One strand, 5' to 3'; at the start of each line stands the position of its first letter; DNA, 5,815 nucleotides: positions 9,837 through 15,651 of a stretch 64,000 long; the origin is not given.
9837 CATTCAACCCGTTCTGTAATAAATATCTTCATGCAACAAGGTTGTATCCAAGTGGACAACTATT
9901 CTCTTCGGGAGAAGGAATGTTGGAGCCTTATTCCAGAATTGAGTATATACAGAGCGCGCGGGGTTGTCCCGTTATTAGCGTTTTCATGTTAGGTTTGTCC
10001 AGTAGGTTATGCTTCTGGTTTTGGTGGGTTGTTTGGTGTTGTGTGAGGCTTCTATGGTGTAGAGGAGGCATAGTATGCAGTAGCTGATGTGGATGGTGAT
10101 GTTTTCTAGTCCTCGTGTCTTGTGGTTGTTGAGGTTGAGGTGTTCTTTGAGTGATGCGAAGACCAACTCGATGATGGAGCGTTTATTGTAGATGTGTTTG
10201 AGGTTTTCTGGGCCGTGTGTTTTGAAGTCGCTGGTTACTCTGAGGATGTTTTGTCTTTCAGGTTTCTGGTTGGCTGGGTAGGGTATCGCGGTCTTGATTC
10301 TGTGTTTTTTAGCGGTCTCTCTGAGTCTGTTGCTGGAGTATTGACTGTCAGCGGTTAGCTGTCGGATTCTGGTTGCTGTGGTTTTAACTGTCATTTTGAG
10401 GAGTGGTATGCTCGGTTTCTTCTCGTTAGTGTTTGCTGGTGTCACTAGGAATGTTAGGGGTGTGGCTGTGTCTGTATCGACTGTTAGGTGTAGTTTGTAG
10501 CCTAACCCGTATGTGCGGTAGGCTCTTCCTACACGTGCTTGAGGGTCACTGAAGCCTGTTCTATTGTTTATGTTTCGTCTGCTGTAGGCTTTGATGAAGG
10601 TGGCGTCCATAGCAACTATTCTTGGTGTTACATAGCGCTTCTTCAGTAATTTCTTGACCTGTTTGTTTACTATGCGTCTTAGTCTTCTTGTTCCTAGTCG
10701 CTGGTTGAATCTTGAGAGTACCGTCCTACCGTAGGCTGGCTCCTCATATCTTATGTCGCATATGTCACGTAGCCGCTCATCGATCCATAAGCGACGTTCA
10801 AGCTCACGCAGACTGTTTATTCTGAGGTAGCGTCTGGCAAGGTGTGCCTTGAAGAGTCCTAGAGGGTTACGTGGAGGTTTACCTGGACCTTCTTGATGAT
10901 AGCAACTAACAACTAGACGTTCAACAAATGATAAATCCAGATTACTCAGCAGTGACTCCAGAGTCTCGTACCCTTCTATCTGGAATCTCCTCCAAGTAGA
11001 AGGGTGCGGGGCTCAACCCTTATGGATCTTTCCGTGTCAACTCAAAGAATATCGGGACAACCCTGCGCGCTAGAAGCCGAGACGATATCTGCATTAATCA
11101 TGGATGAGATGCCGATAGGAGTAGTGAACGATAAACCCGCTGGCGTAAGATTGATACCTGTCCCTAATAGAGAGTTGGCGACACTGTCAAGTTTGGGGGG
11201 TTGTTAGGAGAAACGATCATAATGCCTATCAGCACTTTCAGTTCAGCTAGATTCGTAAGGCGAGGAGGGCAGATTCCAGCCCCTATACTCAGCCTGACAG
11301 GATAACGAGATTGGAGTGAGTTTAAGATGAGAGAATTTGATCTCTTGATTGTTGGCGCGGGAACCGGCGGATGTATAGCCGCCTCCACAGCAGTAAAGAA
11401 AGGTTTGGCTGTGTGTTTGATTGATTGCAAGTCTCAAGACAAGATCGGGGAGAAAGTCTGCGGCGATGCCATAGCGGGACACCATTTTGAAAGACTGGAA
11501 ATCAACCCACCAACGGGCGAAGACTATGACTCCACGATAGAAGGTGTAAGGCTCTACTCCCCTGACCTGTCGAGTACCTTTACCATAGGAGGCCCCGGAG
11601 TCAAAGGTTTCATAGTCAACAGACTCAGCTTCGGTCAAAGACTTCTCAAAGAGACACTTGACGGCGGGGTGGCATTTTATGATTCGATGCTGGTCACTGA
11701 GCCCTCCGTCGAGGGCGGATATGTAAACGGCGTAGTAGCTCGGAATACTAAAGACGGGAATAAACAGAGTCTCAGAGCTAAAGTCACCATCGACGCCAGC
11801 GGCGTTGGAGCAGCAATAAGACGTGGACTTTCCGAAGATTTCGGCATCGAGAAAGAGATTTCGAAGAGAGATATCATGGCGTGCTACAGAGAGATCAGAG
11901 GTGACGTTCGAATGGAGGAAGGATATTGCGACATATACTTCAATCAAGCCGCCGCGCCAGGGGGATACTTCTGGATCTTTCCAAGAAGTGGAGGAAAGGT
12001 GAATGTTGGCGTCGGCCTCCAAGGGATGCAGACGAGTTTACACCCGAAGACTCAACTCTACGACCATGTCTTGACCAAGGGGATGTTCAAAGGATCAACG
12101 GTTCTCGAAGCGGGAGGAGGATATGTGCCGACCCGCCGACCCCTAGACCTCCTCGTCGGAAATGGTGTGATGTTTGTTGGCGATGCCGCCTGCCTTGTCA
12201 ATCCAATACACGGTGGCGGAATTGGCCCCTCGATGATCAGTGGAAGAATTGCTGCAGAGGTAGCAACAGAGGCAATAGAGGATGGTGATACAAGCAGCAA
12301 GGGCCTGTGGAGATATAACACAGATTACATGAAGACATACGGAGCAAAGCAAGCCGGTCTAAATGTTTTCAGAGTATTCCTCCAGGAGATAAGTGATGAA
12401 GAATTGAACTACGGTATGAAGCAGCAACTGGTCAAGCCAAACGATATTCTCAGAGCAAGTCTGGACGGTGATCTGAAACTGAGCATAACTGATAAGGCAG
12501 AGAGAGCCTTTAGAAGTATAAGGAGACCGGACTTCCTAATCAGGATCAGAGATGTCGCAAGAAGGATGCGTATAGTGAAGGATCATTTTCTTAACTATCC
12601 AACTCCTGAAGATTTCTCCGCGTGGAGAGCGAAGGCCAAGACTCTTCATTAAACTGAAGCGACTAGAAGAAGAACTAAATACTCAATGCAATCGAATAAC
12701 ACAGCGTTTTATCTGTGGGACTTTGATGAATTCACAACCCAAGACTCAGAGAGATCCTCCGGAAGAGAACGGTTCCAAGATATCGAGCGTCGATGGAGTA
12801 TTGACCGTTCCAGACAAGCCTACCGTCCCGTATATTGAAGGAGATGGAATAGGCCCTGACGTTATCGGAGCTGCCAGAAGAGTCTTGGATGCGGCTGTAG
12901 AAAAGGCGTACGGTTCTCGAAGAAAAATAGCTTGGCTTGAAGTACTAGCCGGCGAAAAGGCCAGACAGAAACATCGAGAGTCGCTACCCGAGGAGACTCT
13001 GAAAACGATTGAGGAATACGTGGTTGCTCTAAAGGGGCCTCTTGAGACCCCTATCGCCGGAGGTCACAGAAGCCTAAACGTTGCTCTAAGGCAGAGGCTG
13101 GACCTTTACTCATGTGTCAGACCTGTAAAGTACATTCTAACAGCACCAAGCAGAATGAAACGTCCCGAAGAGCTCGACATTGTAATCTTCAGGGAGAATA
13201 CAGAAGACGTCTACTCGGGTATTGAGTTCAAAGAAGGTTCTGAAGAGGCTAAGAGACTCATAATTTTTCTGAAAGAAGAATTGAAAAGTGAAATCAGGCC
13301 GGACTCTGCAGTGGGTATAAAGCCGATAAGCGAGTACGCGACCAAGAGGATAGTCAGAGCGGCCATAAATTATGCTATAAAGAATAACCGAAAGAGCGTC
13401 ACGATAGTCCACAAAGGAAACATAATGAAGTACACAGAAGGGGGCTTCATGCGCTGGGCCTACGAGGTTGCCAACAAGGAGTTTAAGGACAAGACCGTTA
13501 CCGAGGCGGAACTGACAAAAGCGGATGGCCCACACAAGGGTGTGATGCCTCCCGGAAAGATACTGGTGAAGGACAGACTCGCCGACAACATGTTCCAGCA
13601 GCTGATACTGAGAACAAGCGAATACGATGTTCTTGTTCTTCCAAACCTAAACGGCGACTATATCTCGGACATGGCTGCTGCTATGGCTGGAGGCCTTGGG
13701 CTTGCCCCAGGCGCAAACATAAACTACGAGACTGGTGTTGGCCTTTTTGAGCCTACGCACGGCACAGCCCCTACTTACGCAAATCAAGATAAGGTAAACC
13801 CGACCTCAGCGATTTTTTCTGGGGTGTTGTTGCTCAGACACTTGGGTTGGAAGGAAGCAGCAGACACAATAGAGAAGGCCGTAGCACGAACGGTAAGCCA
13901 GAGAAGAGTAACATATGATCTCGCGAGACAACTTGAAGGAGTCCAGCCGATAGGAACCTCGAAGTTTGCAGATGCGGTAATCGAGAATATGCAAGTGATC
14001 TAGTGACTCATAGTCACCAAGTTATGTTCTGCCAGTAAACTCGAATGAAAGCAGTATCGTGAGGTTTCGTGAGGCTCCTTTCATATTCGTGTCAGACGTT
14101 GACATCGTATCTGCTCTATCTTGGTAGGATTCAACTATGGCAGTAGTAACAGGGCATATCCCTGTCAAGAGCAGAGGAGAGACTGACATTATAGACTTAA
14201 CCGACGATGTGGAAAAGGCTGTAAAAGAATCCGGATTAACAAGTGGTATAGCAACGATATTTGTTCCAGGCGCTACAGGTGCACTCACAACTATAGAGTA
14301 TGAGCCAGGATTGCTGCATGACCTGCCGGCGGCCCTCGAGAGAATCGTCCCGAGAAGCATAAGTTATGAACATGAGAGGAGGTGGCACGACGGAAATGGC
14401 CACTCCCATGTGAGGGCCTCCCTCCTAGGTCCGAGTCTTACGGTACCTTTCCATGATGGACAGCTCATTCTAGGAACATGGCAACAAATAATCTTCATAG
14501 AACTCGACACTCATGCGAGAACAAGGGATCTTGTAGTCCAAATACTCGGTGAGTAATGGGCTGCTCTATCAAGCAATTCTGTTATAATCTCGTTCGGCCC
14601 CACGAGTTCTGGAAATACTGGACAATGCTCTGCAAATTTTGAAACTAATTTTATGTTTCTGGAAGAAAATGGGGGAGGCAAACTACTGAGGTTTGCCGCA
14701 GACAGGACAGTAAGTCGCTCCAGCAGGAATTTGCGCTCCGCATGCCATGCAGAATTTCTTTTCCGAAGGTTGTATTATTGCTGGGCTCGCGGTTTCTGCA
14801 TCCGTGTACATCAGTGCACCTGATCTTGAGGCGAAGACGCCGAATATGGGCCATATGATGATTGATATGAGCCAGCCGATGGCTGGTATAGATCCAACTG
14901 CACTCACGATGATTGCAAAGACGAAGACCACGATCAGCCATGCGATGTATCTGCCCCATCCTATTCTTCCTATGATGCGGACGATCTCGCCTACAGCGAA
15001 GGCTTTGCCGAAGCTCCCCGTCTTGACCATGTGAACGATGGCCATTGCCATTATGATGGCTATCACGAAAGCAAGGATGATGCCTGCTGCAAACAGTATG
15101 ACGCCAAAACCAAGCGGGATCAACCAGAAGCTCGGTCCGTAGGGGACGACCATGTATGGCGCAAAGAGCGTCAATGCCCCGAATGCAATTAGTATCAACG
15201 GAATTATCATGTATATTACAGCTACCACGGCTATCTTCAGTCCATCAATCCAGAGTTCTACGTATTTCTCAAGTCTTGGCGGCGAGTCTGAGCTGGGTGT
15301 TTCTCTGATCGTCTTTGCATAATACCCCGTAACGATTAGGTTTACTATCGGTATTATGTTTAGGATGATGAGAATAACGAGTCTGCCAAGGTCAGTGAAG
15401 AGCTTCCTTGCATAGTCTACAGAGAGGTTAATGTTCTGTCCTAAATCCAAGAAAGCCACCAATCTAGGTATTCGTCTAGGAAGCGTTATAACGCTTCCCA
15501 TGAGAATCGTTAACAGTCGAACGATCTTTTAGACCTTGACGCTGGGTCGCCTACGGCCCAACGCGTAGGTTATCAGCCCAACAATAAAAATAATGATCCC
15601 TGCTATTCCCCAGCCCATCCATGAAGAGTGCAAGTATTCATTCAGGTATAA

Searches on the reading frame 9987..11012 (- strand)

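Call 31: search_protein_families(library=pfam, max_evalue=0.01, proteins=[window:9987-11012:-])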
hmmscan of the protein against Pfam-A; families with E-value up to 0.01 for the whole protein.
seq(342 aa): 5 families
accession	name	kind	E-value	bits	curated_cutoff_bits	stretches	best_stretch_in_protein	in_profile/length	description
PF01609.27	DDE_Tnp_1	-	1.8e-26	93.6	23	1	130-317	4-199/200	Transposase DDE domain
PF13612.12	DDE_Tnp_1_3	-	1.9e-08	34.9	27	1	132-298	7-151/155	Transposase DDE domain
PF05598.16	DUF772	-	5.4e-08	33.2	23.1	1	44-116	1-72/74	Transposase domain (DUF772)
PF13751.12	DDE_Tnp_1_6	-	0.0033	18.1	25.1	1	269-310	71-113/125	Transposase DDE domain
PF13586.12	DDE_Tnp_1_2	-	0.0097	16.8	29.2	0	220-300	2-67/86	Transposase DDE domain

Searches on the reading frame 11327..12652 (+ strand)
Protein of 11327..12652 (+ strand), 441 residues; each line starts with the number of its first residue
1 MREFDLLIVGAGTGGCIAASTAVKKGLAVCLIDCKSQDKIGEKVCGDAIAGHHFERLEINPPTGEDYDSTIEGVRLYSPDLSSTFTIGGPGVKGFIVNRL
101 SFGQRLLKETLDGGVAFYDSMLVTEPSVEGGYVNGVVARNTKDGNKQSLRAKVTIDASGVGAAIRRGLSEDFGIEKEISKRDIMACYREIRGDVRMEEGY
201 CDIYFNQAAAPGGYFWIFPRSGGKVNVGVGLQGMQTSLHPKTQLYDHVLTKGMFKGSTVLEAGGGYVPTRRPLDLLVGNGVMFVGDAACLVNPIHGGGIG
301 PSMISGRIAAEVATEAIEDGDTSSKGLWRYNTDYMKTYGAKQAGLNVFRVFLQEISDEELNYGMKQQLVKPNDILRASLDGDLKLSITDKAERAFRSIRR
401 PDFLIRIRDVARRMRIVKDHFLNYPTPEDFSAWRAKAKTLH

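Call 14: find_encoding_contigs(protein=window:11327-12652:+, flank=2000, max_places=6)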
Protein window:11327-12652:+ (441 aa): 1 contig read that carries it; 1 place shown.
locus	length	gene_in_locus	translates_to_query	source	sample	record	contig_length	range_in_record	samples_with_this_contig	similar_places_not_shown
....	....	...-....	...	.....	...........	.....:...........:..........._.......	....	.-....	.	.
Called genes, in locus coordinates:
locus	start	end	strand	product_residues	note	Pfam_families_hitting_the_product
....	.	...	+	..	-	?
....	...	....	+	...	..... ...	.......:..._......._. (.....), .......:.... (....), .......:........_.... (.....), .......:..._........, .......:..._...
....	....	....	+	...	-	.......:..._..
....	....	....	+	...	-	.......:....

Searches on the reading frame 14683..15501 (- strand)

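Call 62: search_protein_families(library=pfam, max_evalue=0.001, proteins=[window:14683-15501:-])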
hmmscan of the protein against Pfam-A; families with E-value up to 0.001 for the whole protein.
window:14683-15501:- (272 aa): 3 families
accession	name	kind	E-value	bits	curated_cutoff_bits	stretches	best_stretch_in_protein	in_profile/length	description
PF13197.11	DUF4013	-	1.1e-27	97.4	26.9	1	43-205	1-165/168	Protein of unknown function (DUF4013)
PF13240.11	Zn_Ribbon_1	-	8.7e-07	29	25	1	250-271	1-22/23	zinc-ribbon domain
PF12773.13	DZR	-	0.00055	20.5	27.3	1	248-269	24-45/45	Double zinc ribbon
